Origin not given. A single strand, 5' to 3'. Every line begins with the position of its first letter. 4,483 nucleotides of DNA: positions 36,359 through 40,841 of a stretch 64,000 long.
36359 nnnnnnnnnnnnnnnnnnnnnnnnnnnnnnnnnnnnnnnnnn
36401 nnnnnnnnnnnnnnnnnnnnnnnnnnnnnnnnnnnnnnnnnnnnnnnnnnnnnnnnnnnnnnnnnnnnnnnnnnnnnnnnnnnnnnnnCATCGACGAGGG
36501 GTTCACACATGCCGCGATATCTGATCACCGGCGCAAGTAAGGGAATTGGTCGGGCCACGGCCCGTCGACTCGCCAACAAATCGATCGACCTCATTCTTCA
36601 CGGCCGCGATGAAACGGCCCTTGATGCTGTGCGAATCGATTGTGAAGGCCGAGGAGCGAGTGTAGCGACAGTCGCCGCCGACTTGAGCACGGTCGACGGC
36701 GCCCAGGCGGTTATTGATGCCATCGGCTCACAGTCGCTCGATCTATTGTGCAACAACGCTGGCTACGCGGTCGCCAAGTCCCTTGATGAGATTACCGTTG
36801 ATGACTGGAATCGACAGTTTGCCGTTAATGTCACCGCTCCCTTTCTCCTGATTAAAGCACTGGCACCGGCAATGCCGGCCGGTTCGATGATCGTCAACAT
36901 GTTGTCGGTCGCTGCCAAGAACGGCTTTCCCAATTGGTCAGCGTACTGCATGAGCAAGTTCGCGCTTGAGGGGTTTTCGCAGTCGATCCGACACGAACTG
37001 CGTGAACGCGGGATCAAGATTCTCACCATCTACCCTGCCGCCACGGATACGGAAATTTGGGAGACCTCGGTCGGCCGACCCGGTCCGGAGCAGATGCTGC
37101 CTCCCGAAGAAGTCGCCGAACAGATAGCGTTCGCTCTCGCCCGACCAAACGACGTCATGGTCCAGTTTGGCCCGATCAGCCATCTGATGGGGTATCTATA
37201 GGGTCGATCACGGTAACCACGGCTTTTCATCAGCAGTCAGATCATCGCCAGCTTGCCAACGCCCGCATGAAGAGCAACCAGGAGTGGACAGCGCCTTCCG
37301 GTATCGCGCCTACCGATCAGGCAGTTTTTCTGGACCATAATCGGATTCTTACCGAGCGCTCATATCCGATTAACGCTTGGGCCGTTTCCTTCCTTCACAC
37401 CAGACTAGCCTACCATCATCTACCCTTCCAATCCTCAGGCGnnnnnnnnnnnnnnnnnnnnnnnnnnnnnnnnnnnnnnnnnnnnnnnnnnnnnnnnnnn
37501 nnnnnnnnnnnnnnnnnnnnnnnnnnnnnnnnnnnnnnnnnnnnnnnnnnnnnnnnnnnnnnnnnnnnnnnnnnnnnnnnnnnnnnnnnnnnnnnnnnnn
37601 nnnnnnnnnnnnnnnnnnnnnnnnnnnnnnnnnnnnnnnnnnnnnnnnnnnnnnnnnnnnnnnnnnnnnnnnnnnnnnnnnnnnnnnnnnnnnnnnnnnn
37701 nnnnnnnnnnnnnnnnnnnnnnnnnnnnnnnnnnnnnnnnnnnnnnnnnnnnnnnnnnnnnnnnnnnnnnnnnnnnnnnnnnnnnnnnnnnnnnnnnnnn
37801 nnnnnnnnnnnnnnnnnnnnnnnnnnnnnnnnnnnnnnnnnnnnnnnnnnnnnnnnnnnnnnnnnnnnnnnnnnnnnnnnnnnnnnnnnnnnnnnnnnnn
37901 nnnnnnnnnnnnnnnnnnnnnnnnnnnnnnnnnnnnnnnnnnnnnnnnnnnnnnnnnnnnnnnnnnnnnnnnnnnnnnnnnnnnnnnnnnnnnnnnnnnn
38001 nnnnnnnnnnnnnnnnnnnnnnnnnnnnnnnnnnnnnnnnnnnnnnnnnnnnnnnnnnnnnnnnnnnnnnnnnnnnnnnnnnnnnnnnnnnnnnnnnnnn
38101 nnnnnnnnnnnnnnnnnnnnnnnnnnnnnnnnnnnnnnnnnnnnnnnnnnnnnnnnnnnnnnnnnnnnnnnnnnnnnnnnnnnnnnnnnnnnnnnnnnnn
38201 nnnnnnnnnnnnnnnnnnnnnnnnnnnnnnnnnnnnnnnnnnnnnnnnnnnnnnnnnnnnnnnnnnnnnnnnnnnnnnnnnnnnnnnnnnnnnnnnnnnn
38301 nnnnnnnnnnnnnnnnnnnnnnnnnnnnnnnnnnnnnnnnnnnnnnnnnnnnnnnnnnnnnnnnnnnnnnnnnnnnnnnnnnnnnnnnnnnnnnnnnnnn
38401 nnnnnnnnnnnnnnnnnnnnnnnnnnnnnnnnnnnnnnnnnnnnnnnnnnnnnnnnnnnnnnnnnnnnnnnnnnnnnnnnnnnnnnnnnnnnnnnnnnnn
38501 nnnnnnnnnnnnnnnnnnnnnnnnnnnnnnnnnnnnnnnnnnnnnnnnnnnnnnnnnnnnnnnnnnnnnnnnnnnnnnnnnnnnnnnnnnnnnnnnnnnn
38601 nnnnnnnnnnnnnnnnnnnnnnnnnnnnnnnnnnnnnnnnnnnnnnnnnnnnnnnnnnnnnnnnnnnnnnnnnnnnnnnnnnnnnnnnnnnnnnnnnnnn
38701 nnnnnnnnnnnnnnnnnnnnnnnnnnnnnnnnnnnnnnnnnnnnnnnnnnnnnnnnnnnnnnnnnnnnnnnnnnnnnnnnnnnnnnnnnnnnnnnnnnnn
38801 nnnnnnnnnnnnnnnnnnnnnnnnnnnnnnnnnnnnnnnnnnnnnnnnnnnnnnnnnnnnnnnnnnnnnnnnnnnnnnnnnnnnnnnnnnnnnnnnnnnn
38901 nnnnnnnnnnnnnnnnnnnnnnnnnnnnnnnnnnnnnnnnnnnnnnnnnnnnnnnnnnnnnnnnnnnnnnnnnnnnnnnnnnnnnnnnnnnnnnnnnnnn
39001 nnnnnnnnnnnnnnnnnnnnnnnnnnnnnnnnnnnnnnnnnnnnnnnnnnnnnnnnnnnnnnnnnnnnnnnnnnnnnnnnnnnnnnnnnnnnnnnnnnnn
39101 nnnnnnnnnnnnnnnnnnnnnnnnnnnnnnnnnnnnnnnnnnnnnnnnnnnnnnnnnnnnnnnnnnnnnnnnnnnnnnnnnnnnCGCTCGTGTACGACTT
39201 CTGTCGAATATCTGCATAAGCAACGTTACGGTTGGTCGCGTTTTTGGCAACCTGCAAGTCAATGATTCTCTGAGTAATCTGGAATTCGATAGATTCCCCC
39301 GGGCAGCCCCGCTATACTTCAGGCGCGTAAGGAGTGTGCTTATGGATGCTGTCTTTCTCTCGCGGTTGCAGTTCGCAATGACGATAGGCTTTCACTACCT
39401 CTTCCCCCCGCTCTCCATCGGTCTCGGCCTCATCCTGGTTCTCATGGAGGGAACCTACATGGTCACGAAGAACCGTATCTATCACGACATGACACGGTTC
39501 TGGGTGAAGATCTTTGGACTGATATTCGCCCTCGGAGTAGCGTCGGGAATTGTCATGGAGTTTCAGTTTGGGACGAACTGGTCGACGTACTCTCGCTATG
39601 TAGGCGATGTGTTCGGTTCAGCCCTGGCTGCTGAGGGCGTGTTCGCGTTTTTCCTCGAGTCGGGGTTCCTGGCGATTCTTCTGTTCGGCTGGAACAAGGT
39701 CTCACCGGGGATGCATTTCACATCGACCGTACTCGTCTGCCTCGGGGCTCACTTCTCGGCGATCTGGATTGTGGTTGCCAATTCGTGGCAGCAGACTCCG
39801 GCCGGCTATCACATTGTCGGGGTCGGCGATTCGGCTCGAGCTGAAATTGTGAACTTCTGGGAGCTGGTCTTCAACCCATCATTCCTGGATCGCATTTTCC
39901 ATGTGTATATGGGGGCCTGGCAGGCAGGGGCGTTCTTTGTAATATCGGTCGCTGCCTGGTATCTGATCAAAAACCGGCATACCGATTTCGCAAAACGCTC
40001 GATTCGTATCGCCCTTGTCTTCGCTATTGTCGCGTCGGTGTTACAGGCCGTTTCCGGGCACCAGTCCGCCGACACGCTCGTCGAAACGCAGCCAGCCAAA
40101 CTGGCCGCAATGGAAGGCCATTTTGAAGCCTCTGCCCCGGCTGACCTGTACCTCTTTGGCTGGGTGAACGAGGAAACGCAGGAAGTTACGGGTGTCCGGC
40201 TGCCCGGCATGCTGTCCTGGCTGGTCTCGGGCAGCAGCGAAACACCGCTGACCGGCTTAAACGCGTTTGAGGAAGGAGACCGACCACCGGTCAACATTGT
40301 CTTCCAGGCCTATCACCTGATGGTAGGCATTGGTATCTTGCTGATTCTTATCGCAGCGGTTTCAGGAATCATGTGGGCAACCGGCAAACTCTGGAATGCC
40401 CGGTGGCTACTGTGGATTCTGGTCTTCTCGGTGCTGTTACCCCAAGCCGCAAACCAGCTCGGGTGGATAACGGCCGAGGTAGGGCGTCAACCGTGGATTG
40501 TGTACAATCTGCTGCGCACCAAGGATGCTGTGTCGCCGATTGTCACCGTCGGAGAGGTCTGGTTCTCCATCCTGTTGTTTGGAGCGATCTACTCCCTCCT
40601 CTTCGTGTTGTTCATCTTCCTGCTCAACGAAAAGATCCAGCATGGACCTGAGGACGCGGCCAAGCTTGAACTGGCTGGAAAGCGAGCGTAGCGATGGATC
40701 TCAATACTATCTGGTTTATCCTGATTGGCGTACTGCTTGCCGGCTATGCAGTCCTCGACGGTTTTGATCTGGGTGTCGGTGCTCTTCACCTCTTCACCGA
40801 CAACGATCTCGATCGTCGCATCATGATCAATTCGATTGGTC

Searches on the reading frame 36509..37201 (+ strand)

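Call 89: search_protein_families(library=pfam, proteins=[window:36509-37201:+], max_evalue=0.00001)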
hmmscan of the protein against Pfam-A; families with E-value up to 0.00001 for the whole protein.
window:36509-37201:+ (230 aa): 4 families
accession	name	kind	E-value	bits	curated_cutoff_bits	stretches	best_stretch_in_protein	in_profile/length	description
PF00106.31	adh_short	-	3e-44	151.3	26.6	1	5-186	4-189/195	short chain dehydrogenase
PF13561.12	adh_short_C2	-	7.3e-33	114.5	27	1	8-186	1-183/236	Enoyl-(Acyl carrier protein) reductase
PF08659.16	KR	-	1e-13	52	22.6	1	4-162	3-165/180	KR domain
PF23441.1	SDR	-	7.9e-09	35.7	27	1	51-189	65-204/258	SDR-like rossmann domain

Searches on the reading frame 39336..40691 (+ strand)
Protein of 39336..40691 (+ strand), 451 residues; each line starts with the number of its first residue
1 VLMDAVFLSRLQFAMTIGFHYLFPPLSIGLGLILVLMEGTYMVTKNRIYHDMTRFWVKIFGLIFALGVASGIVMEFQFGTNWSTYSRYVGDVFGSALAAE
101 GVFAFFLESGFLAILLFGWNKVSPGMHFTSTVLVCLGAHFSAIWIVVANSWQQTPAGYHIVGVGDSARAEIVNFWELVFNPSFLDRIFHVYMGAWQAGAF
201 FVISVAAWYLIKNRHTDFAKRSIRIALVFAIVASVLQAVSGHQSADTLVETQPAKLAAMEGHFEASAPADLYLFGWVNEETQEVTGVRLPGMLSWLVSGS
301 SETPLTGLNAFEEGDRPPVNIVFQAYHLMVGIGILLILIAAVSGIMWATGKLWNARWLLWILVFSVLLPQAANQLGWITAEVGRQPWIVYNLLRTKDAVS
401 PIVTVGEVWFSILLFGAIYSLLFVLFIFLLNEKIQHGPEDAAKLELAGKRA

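Call 89: search_protein_families(library=pfam, proteins=[window:39336-40691:+], max_evalue=0.00001)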
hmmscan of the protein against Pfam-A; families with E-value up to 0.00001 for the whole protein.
window:39336-40691:+ (451 aa): 1 family
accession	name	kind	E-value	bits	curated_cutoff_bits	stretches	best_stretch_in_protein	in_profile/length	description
PF01654.22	Cyt_bd_oxida_I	-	1e-166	555.1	26.2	1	8-438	1-418/418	Cytochrome bd terminal oxidase subunit I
